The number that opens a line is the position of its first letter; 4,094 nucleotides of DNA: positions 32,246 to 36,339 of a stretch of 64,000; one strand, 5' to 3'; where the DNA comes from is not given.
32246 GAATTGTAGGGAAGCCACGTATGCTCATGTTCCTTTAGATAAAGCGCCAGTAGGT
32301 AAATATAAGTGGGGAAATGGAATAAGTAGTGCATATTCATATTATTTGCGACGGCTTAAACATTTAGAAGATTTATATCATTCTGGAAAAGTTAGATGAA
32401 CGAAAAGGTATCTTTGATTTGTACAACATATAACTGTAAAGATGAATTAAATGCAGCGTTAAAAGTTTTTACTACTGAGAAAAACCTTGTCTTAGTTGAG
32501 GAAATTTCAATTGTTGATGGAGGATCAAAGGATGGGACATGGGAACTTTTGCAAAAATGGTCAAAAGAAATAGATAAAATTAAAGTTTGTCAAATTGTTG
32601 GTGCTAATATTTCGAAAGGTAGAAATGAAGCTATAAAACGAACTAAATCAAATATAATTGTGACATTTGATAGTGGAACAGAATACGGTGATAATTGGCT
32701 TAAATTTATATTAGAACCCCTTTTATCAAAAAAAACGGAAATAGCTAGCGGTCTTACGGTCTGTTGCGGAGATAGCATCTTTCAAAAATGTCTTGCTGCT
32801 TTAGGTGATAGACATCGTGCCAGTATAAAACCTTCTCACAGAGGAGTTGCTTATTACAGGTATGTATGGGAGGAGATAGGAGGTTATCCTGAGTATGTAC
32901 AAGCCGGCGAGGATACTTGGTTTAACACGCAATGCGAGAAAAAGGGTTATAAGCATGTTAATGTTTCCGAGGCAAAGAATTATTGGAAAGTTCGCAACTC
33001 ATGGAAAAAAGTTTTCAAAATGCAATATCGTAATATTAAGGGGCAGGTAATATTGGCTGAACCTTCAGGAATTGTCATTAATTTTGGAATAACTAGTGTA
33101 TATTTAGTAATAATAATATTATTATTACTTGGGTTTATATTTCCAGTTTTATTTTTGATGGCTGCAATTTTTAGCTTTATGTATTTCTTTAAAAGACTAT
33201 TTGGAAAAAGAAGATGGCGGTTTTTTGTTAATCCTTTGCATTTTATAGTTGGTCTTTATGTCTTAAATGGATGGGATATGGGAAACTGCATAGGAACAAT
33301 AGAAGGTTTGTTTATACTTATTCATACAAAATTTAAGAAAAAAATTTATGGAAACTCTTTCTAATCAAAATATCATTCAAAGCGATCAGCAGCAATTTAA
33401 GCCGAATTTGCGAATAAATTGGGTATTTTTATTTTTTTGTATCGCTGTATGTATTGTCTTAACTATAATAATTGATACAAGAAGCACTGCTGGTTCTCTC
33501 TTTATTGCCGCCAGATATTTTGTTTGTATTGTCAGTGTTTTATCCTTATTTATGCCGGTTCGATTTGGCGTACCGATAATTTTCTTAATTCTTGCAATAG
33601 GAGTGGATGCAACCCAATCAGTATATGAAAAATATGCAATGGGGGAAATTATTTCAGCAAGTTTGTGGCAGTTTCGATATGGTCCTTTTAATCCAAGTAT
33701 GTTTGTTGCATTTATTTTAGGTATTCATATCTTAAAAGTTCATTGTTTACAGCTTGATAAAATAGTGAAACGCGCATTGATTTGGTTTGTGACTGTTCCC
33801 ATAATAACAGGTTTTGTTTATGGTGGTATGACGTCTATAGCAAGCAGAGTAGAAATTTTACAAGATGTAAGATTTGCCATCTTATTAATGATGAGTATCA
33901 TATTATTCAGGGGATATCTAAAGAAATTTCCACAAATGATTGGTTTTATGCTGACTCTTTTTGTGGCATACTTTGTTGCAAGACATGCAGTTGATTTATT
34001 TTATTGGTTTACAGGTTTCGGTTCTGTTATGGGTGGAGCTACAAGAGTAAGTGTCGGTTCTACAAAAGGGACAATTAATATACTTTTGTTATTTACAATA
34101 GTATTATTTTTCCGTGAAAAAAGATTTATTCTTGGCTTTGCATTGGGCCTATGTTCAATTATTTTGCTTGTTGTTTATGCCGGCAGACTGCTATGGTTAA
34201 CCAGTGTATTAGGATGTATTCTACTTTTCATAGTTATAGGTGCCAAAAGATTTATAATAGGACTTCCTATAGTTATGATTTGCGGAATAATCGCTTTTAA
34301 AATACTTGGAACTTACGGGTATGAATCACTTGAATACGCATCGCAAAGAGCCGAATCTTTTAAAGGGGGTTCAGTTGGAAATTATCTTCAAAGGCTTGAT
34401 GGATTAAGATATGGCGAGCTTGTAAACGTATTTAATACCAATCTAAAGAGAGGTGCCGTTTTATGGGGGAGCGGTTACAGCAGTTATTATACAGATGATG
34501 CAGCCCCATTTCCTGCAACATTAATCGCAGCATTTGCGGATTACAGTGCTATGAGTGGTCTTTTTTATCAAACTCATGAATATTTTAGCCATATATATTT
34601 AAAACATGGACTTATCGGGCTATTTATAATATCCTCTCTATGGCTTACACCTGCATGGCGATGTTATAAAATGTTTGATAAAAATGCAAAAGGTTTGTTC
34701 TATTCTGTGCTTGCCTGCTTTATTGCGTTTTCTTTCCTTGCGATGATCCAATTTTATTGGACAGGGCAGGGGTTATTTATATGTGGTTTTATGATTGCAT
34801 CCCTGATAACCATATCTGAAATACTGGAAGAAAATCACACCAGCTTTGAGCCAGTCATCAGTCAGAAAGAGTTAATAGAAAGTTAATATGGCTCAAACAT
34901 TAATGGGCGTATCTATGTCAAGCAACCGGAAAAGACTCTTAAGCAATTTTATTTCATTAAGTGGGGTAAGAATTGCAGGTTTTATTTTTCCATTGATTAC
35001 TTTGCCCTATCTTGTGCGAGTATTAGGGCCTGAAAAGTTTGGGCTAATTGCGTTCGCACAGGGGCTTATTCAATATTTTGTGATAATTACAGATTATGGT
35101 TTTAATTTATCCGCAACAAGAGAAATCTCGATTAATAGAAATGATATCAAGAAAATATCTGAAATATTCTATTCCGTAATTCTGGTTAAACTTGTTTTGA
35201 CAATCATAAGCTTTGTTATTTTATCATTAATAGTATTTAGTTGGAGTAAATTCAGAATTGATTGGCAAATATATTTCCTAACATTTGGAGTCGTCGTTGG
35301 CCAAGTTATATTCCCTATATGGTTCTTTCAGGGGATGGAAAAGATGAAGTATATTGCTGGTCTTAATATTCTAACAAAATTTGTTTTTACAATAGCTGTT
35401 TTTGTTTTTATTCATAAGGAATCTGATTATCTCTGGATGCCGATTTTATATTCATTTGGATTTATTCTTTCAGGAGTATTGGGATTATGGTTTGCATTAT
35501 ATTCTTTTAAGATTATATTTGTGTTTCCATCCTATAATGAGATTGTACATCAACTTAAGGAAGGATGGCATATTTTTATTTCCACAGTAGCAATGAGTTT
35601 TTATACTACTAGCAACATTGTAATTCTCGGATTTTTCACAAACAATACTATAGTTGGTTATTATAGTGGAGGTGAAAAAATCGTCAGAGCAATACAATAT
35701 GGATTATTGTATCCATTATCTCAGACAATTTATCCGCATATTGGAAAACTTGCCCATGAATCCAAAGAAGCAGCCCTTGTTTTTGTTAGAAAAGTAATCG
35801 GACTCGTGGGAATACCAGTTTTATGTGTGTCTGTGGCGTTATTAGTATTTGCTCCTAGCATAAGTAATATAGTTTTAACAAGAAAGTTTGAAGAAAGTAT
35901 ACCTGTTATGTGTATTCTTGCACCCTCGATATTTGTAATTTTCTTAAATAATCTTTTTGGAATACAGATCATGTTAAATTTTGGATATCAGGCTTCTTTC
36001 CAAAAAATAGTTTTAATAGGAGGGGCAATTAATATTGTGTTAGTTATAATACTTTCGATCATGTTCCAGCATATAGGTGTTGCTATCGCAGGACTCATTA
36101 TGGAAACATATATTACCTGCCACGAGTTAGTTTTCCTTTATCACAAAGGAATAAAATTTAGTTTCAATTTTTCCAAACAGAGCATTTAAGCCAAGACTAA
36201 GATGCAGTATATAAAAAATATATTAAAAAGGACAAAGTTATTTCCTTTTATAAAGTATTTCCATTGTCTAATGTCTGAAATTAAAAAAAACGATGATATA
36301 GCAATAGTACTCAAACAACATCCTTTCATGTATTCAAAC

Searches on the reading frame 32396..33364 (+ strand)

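Call 5: search_protein_families(library=pfam, proteins=[window:32396-33364:+])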
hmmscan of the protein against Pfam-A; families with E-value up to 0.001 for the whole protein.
window:32396-33364:+ (322 aa): 2 families
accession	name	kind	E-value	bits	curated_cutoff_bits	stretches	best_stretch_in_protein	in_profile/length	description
PF00535.33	Glycos_transf_2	-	4e-14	53.3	23.3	1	6-130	1-124/168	Glycosyl transferase family 2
PF13632.12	Glyco_trans_2_3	-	9.6e-05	22.7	27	1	156-263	82-182/198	Glycosyl transferase family group 2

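Call 6: search_protein_families(library=ncbifam, proteins=[window:32396-33364:+])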
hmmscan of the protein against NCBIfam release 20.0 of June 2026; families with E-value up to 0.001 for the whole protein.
window:32396-33364:+ (322 aa): 8 families
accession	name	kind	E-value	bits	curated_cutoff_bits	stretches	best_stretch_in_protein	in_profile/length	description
NF041875.1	EPS_EpsD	equivalog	1.4e-08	34.6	370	1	5-197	1-206/325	exopolysaccharide biosynthesis glycosyltransferase EpsD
NF007482.0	PRK10073.1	equivalog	6.1e-08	32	423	1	3-93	6-94/334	glycosyltransferase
TIGR03937.1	PgaC_IcaA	equivalog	3e-07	29.7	422.3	1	3-112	45-153/407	poly-beta-1,6-N-acetyl-D-glucosamine synthase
TIGR04283.1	glyco_like_mftF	equivalog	6.3e-07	29.2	182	1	5-187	1-176/221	TIGR04283 family arsenosugar biosynthesis glycosyltransferase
NF047683.1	TeichurnBiosyTuaG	equivalog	4.7e-06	26.4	400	1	2-103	5-105/252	teichuronic acid biosynthesis protein TuaG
NF038302.1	EPS_HpsE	equivalog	3e-05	23.2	300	1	6-103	4-105/307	hormogonium polysaccharide biosynthesis glycosyltransferase HpsE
NF038299.1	EPS_HpsN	equivalog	5.5e-05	22.3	425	1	4-106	2-103/317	hormogonium polysaccharide biosynthesis glycosyltransferase HpsN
NF050050.1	ProtGlycPglI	equivalog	0.00054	19.4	500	0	4-113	3-108/306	GalNAc(5)-diNAcBac-PP-undecaprenol beta-1,3-glucosyltransferase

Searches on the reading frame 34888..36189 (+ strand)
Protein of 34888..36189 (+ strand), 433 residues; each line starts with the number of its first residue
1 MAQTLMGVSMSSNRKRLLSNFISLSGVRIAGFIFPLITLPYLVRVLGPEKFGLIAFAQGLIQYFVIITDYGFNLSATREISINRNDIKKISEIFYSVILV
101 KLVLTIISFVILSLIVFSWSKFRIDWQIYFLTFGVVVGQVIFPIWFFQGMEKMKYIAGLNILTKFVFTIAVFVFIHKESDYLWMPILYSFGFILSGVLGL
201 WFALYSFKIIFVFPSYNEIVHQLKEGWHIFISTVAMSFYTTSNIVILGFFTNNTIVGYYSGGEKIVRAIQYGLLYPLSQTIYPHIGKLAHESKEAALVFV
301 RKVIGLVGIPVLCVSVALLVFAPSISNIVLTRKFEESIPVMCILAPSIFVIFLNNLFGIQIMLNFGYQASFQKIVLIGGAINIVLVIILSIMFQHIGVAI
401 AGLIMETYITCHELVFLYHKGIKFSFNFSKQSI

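Call 5: search_protein_families(library=pfam, proteins=[window:34888-36189:+])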
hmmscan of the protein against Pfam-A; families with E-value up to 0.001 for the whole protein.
window:34888-36189:+ (433 aa): 2 families
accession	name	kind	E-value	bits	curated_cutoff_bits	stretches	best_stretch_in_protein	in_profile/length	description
PF01943.22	Polysacc_synt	-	7.6e-59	199.8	28.2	1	17-288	1-273/274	Polysaccharide biosynthesis protein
PF13440.11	Polysacc_synt_3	-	5.6e-15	55.8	23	1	42-339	2-293/293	Polysaccharide biosynthesis protein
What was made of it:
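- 34888..36189 (+): Wzx flippase, immediately upstream. Pfam Polysacc_synt E 7.6e-59 (call 5).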

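Call 6: search_protein_families(library=ncbifam, proteins=[window:34888-36189:+])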
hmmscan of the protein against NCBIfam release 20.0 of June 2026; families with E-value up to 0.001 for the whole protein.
window:34888-36189:+ (433 aa): 1 family
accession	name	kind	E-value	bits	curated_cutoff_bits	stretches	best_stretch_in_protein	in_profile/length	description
NF041871.1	Wzx_EPS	equivalog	5.8e-10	38.5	800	1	22-407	7-396/492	exopolysaccharide biosynthesis flippase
